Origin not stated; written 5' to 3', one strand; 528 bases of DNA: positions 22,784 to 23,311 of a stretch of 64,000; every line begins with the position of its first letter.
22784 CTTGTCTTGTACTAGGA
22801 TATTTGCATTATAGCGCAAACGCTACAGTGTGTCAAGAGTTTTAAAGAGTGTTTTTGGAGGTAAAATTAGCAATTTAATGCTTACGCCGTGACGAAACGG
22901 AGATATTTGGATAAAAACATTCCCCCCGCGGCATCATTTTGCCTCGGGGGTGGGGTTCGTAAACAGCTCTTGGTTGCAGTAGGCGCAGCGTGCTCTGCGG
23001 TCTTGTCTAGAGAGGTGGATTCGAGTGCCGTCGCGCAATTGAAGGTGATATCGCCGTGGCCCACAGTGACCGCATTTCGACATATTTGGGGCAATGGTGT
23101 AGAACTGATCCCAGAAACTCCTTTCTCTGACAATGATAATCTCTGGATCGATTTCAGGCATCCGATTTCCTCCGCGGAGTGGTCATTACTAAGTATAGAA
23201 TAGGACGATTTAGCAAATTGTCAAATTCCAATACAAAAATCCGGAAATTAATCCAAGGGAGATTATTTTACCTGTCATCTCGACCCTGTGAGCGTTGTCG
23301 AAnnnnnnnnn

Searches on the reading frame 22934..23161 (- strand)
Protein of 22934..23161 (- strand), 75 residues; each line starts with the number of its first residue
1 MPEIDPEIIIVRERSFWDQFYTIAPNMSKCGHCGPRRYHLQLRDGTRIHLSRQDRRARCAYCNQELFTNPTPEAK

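Call 46: search_protein_families(library=pfam, proteins=[window:22934-23161:-], max_evalue=0.1)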
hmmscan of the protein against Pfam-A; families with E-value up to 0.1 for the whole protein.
window:22934-23161:- (75 aa): 4 families
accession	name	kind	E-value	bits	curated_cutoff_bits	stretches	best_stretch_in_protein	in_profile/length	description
PF02892.21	zf-BED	-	0.00089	19.7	20.6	0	50-66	10-26/44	BED zinc finger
PF06467.20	zf-FCS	-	0.025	14.8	22.4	0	55-67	3-15/39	MYM-type Zinc finger with FCS sequence motif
PF17283.8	Zn_ribbon_SprT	-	0.06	13.8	28.1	0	48-66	16-34/38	SprT-like zinc ribbon domain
PF01927.22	Mut7-C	-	0.091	13.3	23.3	0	46-71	80-105/146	Mut7-C RNAse domain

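Call 67: search_protein_families(library=ncbifam, proteins=[window:22934-23161:-], max_evalue=0.1)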
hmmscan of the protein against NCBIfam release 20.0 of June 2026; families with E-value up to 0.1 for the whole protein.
window:22934-23161:- (75 aa): 1 family
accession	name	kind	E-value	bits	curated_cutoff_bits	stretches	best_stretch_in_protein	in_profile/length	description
NF009227.0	PRK12577.1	equivalog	0.082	11.6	349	1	9-63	108-161/330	succinate dehydrogenase/fumarate reductase iron-sulfur subunit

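Call 69: list_cluster_members(proteins=[window:22934-23161:-, window:22889-23203:+, P0007, P0008, P0010, P0011, P0016, P0034, P0031, P0009])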
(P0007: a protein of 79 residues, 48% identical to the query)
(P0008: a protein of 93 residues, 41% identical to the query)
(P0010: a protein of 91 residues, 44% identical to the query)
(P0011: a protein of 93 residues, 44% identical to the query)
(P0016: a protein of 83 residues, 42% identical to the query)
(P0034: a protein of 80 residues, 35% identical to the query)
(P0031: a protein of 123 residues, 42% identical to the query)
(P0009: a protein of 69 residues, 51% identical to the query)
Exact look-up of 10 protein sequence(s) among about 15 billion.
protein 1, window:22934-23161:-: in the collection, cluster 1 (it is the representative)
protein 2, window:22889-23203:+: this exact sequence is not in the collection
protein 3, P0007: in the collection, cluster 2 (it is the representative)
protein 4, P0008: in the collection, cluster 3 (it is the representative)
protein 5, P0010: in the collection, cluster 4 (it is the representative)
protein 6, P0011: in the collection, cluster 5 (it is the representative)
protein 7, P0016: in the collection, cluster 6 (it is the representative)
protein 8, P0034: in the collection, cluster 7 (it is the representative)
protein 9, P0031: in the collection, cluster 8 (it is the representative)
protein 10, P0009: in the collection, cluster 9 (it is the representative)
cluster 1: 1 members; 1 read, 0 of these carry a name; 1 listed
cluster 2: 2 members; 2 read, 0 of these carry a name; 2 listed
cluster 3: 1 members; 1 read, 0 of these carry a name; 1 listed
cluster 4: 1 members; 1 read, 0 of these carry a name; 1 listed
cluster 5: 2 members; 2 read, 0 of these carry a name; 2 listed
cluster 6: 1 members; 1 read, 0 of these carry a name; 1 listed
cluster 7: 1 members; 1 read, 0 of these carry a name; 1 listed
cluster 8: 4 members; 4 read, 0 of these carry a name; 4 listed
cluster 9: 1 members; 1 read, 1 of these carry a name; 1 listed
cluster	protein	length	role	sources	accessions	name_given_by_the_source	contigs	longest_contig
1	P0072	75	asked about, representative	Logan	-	-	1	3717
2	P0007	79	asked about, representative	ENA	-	-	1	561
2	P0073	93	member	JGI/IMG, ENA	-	-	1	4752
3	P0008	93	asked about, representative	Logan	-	-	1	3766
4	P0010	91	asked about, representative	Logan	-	-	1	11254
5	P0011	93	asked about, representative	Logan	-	-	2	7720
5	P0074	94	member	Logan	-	-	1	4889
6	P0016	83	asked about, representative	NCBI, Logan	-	-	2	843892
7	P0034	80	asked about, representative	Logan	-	-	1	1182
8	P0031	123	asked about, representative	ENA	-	-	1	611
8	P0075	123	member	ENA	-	-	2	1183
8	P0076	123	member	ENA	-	-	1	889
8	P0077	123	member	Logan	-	-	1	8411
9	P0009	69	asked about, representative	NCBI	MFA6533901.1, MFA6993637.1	MAG: hypothetical protein WCT37_01875 [Patescibacteria group bacterium]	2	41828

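Call 72: find_encoding_contigs(protein=P0077, flank=6000, max_places=2)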
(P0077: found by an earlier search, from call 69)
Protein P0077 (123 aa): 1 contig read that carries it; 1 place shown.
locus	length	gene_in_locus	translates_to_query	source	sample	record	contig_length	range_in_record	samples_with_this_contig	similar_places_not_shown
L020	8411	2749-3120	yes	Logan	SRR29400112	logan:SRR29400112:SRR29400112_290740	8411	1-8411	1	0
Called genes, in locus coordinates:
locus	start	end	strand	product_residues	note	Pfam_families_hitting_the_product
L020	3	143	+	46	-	?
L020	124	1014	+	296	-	PF00687:Ribosomal_L1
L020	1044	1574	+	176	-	PF08534:Redoxin, PF00578:AhpC-TSA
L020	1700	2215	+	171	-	PF00466:Ribosomal_L10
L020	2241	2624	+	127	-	PF16320:Ribosomal_L12_N, PF00542:Ribosomal_L12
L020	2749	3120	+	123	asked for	-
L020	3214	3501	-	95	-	-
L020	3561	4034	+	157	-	-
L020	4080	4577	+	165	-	PF00300:His_Phos_1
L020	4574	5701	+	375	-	PF01702:TGT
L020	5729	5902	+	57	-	-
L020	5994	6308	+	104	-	-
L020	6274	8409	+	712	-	?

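Call 89: search_protein_families(library=pfam, proteins=[L020:3214-3501:-], max_evalue=0.001)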
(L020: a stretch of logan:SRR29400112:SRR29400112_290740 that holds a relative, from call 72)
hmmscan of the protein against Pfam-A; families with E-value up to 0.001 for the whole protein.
L020:3214-3501:- (95 aa): 0 families
